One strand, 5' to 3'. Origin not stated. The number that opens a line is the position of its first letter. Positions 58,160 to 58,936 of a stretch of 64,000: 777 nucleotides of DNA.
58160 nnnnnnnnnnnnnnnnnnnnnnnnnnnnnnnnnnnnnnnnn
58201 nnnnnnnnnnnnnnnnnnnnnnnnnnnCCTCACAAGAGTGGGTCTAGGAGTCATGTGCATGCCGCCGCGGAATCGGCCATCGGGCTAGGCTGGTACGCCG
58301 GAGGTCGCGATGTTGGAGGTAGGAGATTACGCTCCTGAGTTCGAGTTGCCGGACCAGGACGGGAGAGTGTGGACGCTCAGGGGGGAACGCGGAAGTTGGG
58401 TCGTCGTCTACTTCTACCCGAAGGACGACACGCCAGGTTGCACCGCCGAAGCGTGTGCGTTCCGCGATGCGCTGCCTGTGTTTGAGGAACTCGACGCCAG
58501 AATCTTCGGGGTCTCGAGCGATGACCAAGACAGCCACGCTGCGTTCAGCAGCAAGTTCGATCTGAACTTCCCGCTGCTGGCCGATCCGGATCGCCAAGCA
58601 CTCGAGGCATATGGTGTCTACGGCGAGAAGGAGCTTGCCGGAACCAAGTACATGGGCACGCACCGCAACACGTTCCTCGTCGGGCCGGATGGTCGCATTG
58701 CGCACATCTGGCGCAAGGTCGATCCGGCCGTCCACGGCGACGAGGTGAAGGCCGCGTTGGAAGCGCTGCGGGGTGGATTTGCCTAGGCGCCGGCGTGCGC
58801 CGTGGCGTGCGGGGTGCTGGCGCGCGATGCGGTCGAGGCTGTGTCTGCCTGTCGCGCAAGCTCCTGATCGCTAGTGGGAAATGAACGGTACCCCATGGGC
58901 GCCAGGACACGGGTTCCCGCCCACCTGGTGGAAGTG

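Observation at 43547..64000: Normally essential replication/repair genes sit inside a plasmid-like module (recombinase, Rep, iterons, ParAB): chromid, secondary replicon or integrated plasmid?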

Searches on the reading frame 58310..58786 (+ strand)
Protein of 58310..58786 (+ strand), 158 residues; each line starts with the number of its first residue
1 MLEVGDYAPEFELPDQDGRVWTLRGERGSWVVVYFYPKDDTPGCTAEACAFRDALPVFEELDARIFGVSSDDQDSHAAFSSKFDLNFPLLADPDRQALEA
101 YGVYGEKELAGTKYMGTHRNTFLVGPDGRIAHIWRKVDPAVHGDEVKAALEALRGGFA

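Call 5: search_protein_families(library=pfam, proteins=[window:58310-58786:+])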
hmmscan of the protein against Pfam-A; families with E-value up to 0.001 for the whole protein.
window:58310-58786:+ (158 aa): 2 families
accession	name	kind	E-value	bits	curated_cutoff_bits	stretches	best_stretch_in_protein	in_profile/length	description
PF00578.27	AhpC-TSA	-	3.3e-39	134.1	26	1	4-132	1-123/124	AhpC/TSA family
PF08534.16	Redoxin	-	2.5e-19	69.9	26.6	1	4-139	2-137/148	Redoxin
